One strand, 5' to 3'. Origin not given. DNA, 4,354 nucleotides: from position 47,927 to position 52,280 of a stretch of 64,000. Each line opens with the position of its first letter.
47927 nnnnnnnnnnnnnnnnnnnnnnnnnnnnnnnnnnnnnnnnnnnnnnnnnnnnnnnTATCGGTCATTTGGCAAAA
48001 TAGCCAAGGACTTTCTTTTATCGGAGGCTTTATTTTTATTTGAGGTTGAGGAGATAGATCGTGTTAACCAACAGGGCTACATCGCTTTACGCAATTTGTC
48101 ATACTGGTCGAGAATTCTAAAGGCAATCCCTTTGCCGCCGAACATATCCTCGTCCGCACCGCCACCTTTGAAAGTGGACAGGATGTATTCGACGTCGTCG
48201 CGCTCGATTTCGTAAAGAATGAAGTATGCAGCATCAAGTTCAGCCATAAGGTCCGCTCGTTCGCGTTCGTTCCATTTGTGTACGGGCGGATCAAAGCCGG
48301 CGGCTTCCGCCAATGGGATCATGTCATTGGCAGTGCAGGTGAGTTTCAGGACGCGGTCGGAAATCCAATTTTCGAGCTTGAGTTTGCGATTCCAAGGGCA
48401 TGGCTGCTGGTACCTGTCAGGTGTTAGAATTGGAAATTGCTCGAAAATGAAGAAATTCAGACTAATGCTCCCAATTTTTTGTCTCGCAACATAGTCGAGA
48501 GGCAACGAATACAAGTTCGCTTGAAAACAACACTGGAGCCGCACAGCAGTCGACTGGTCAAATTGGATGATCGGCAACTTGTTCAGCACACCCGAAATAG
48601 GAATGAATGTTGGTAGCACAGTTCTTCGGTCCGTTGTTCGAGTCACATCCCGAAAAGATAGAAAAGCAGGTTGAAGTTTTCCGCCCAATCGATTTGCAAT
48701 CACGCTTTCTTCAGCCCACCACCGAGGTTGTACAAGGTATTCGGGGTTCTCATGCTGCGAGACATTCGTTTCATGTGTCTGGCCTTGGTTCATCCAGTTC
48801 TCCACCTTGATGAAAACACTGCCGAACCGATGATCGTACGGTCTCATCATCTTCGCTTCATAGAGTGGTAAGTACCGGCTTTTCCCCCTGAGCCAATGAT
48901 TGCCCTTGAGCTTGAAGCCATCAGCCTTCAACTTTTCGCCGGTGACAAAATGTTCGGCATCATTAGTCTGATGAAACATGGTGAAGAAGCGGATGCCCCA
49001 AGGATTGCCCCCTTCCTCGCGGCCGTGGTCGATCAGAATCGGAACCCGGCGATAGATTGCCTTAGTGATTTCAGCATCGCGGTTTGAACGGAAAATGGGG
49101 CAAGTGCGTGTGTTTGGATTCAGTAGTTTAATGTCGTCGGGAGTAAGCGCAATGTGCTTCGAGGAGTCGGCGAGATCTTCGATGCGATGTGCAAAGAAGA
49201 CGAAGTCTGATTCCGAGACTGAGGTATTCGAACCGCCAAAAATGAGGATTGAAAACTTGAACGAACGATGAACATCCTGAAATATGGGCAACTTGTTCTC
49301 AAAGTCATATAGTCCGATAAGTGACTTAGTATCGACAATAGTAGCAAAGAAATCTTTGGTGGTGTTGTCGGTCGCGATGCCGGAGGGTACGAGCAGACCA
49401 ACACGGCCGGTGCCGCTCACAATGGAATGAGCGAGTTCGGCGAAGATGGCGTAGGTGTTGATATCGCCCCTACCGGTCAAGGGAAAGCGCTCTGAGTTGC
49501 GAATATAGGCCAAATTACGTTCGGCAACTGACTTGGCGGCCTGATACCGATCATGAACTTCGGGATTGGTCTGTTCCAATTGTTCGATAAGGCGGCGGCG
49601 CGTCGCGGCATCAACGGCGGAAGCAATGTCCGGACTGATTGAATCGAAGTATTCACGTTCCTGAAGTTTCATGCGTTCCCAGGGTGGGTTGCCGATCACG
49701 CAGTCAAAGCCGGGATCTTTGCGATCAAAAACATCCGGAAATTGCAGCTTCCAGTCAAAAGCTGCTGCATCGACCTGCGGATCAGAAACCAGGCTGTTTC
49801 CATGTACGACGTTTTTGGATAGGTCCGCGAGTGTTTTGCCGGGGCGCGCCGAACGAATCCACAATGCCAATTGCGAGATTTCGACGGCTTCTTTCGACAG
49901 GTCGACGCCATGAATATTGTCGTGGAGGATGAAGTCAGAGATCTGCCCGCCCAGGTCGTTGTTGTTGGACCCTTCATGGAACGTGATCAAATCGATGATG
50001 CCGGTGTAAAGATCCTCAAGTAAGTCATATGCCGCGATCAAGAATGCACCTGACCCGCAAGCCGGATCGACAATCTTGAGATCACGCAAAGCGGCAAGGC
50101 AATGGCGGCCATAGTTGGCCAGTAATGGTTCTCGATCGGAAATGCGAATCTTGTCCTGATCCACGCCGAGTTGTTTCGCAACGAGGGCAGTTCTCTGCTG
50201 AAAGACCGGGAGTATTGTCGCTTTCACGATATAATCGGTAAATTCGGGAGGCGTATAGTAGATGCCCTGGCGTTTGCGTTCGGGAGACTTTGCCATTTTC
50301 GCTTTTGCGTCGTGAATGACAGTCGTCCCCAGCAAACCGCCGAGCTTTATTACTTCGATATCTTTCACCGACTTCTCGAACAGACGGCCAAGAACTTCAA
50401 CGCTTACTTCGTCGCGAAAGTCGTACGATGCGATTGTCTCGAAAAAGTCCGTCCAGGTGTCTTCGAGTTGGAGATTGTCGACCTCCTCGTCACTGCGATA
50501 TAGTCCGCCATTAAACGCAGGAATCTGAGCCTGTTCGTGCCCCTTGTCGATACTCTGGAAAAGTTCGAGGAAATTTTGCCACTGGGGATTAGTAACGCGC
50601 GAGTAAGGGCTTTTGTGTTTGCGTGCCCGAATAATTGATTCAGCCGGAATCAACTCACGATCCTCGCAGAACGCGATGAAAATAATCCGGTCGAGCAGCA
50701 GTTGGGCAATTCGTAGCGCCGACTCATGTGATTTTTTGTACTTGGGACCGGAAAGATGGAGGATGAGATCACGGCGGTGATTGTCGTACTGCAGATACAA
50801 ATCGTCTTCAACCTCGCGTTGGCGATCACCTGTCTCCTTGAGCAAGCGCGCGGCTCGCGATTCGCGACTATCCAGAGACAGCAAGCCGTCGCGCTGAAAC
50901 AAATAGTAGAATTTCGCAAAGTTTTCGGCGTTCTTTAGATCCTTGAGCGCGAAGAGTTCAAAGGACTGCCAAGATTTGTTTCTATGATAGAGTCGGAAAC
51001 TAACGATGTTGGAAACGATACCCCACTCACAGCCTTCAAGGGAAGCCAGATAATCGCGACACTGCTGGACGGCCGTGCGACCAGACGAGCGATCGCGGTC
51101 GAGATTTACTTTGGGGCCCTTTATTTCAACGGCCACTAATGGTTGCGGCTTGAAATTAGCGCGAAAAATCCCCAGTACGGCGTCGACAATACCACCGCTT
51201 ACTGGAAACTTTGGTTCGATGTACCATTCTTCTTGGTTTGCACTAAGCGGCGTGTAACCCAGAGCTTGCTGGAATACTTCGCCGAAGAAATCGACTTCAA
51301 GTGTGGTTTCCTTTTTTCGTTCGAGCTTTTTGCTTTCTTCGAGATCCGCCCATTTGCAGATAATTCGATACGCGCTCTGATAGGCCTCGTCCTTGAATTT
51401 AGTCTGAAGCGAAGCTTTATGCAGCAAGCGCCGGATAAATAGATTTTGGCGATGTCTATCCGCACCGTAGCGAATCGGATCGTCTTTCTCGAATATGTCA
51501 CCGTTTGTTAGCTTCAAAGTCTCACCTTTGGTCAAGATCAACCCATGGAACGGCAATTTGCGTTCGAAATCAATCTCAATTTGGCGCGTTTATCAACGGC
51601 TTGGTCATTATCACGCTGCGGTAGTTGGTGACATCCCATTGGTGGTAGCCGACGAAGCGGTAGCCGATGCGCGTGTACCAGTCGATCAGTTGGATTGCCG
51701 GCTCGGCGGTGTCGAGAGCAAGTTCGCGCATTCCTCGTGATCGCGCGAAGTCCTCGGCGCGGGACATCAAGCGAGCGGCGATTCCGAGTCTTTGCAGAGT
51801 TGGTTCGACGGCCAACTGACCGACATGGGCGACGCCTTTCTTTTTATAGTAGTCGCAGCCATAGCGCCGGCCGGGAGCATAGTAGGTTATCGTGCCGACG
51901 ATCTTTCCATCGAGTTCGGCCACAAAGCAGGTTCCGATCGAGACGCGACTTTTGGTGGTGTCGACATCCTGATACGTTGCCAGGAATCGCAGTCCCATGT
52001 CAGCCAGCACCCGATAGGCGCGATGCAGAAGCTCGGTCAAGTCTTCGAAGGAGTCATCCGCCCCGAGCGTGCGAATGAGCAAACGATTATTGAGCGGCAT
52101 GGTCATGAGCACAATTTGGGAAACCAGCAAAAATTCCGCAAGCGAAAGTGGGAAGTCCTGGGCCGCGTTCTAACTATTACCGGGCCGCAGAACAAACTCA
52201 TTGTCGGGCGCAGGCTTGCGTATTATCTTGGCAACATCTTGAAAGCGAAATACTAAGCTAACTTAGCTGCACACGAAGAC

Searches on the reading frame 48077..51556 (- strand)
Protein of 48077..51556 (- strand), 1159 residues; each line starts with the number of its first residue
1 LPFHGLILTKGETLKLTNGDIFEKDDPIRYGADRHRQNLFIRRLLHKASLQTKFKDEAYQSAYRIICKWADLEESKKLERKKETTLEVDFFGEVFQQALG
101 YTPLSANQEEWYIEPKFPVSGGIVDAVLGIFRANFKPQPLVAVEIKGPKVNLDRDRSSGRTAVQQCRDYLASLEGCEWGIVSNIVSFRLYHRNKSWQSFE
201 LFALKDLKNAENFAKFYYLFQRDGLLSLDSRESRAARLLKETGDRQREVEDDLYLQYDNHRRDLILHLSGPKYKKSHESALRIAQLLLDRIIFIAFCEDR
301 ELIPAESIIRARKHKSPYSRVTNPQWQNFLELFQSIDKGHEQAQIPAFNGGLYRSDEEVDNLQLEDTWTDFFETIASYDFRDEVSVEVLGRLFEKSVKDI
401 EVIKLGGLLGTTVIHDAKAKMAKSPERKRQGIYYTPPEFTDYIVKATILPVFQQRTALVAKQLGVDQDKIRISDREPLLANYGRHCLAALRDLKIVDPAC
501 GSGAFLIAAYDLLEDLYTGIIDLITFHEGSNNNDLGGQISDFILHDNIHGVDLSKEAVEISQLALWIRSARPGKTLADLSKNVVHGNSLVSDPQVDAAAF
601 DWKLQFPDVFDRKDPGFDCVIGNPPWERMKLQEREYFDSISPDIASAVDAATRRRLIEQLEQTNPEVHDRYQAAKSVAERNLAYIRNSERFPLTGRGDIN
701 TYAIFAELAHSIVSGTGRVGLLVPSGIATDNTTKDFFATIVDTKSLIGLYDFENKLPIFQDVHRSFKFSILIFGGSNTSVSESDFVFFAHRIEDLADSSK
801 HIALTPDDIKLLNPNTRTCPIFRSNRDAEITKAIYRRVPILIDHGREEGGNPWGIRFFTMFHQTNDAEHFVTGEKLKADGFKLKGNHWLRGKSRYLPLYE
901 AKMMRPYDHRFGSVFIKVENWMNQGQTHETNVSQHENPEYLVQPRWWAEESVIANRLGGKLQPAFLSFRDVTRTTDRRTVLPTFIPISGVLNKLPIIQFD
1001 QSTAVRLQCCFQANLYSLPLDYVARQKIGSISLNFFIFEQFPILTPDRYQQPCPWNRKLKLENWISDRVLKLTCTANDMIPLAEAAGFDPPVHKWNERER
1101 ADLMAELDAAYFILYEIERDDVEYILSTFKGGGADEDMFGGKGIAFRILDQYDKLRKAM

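Call 17: search_protein_families(library=pfam, proteins=[window:48077-51556:-], max_evalue=0.0001)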
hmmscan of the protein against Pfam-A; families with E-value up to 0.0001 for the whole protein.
window:48077-51556:- (1159 aa): 3 families
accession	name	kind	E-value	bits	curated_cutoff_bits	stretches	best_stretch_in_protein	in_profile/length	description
PF07669.17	Eco57I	-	3.6e-21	76.4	25.3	1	547-635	2-93/171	Eco57I restriction-modification methylase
PF20473.4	MmeI_Mtase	-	1.5e-13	51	27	1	488-635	16-154/259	MmeI, DNA-methyltransferase domain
PF02384.22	N6_Mtase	-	4.1e-09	36.6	20.4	1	491-634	46-147/311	N-6 DNA Methylase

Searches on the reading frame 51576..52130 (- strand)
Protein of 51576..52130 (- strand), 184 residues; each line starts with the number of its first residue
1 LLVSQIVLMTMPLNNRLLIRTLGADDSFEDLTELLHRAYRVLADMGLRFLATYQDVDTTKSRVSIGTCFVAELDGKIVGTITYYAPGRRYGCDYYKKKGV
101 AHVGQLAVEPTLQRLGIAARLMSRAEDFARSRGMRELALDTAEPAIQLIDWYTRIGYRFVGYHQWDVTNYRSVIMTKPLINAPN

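Call 40: search_protein_families(library=pfam, proteins=[window:51576-52130:-], max_evalue=0.00001)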
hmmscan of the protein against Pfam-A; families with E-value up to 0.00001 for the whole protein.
window:51576-52130:- (184 aa): 4 families
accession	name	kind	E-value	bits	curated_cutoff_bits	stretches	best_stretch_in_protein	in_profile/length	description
PF00583.31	Acetyltransf_1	-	9.4e-18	65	20.7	1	61-157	28-116/116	Acetyltransferase (GNAT) family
PF13508.13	Acetyltransf_7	-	3.4e-12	47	27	1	66-158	3-83/84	Acetyltransferase (GNAT) domain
PF13673.13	Acetyltransf_10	-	2.5e-08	34.4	23.6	1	57-163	20-113/128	Acetyltransferase (GNAT) domain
PF13527.13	Acetyltransf_9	-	4.2e-06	27.2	25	1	28-158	10-125/127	Acetyltransferase (GNAT) domain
